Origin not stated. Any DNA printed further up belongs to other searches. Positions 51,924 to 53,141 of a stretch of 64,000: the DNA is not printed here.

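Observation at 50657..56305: AraC-controlled GPH transporter + two xylose-isomerase-like TIM barrels + Gfo/Idh/MocA oxidoreductase: candidate oxidative (3-keto) deglycosylation locus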

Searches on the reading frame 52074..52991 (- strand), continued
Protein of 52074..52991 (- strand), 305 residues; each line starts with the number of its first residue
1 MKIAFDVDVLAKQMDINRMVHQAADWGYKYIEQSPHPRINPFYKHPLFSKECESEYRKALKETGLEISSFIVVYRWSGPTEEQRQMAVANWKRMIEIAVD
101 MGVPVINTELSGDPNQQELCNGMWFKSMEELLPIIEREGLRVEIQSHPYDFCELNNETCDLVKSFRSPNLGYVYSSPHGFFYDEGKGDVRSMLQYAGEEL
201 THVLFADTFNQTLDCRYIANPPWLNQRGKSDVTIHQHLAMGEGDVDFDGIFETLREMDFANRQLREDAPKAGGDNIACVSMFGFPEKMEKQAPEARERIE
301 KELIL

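Call 76: search_protein_families(library=ncbifam, proteins=[L083:12235-13173:+, L083:7196-8218:+, L083:5555-6379:-, L083:13513-15420:+, L083:8376-9851:+, L083:10001-10906:+], max_evalue=1e-10)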
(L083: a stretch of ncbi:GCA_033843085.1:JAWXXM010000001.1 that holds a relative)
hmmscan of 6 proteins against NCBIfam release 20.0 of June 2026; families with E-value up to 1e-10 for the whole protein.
L083:12235-13173:+ (312 aa): 0 families

L083:7196-8218:+ (340 aa): 7 families
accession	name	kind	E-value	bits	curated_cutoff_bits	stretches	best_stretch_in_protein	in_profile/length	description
NF052679.1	InsChiInosDhIolG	equivalog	2.6e-145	483.8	540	1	8-340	3-337/343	bifunctional inositol 2-dehydrogenase/D-chiro-inositol 1-dehydrogenase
TIGR04380.1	myo_inos_iolG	equivalog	7.7e-51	172.9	355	1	8-319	2-320/330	inositol 2-dehydrogenase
NF040723.1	UDP-GlcNAcDh_Arch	equivalog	3.2e-27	95.8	450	1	8-220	1-204/302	UDP-N-acetylglucosamine 3-dehydrogenase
NF058563.1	BT_2159_fam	equivalog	1.4e-12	47.3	650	1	8-197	1-192/350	disaccharide 3-dehydrogenase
NF008607.0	PRK11579.1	subfamily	1.6e-12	47.1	330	1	7-152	4-145/346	oxidoreductase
NF041392.1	XylDh_Gfo6_Halo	equivalog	3.7e-12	45.7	350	1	9-156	18-167/350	D-xylose 1-dehydrogenase Gfo6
NF052479.1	LevoglcsnDh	equivalog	2.8e-11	42.8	650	1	7-190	3-204/386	levoglucosan dehydrogenase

L083:5555-6379:- (274 aa): 1 family
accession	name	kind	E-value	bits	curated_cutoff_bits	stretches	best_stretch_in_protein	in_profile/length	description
TIGR04378.1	myo_inos_iolB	equivalog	2.7e-95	318.6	205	1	19-264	2-246/247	5-deoxy-glucuronate isomerase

L083:13513-15420:+ (635 aa): 14 families
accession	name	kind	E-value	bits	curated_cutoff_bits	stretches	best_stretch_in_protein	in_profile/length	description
NF047869.1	myo_kin_aldol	exception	5.3e-268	890.2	600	1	3-583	3-584/586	bifunctional 5-dehydro-2-deoxygluconokinase/5-dehydro-2-deoxyphosphogluconate aldolase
TIGR04382.1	myo_inos_iolC_N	equivalog_domain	2.5e-124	414.6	300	1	6-331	1-309/309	5-dehydro-2-deoxygluconokinase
NF040938.1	KDG_KDGal_kin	equivalog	2.8e-35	121.9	400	1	9-332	1-304/305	bifunctional 2-dehydro-3-deoxygluconokinase/2-dehydro-3-deoxygalactonokinase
NF049991.1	TagKinase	equivalog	4.8e-29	101.2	420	1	8-334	9-318/321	tagatose kinase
NF006957.1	PRK09434.1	equivalog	1.2e-28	100.5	450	1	30-327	18-302/302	fructokinase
NF053626.1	RibKinHalex1628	equivalog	3.9e-22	79.1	330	1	200-331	171-291/293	ATP-dependent ribose-1-phosphate kinase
NF041332.1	KDG_KDGal_kin_Halo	equivalog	4.8e-21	75.5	440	1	9-332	4-311/320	bifunctional 2-dehydro-3-deoxygluconokinase/2-dehydro-3-deoxygalactonokinase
TIGR02152.1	D_ribokin_bact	equivalog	9.8e-19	67.8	299.65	0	200-328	170-297/298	ribokinase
NF041633.1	trifunc_aldol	exception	3.2e-18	65.5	700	1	5-178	240-414/580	KHG/KDPG aldolase/sugar kinase fusion protein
NF008353.0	PRK11142.1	equivalog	1.7e-17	63.9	341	0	261-333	233-305/307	ribokinase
NF052444.1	DhDoxglucKinKdgK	equivalog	3.1e-15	56.4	400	1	51-316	41-294/303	2-dehydro-3-deoxygluconokinase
NF007321.0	PRK09813.1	equivalog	2.1e-14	53.6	247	0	35-126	20-110/261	fructoselysine 6-kinase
NF041134.1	R1P_kin_Thcocales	equivalog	2.7e-14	53.3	500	0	37-171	35-156/291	ADP-dependent ribose-1-phosphate kinase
TIGR02198.1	rfaE_dom_I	equivalog_domain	5.9e-14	51.9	345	0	236-325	226-310/315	D-glycero-beta-D-manno-heptose-7-phosphate kinase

L083:8376-9851:+ (491 aa): 16 families
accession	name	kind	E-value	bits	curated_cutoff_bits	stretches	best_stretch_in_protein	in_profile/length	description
NF007484.0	PRK10077.1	equivalog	3.2e-115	385.7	608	1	10-474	3-471/480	D-xylose transporter XylE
TIGR00879.1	SP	subfamily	2.1e-102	343.3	237.8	1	10-470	48-509/510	sugar porter family MFS transporter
NF052357.1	GlucTporGlcPStph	equivalog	8.7e-68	229.1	750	1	19-477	7-439/445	glucose transporter GlcP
TIGR00898.1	2A0119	subfamily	5.9e-37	127.6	550.75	1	45-469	114-504/506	cation transport protein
TIGR00895.1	2A0115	subfamily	6.3e-35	120.8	418.55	1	6-410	4-381/398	aromatic acid/H+ symport family MFS transporter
NF008586.0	PRK11551.1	equivalog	1.3e-21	77.1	410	1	8-230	7-219/406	3-(3-hydroxy-phenyl)propionate transporter MhpT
TIGR00883.1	2A0106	subfamily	2.3e-20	73.1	443.45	1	68-182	49-171/400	metabolite/H+ symporter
NF053517.1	HbztTptrPcaK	equivalog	4.3e-17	62.2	770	1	15-248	15-237/437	4-hydroxybenzoate transporter PcaK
TIGR00891.1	2A0112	subfamily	1e-16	61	552.9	1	24-412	17-375/405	sialate:H+ symport family MFS transporter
TIGR01299.1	synapt_SV2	subfamily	1.4e-15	56.2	637.3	1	40-224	187-377/742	synaptic vesicle protein SV2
NF003024.0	PRK03893.1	subfamily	5.8e-15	55.1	604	1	23-217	25-206/497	sialate:H+ symport family MFS transporter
TIGR00893.1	2A0114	subfamily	2.2e-13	49.9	395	1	34-426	9-370/399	D-galactonate transporter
TIGR00880.1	2_A_01_02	superfamily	1.2e-12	48.1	131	1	57-175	1-119/141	multidrug resistance protein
NF053813.1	MFS_TcaB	equivalog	7.6e-12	44.7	475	1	14-135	5-122/396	putative multidrug effflux MFS transporter TcaB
NF007710.0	PRK10406.1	subfamily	1.6e-11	44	550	0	68-189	77-206/432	MFS family transporter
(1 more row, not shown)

L083:10001-10906:+ (301 aa): 0 families
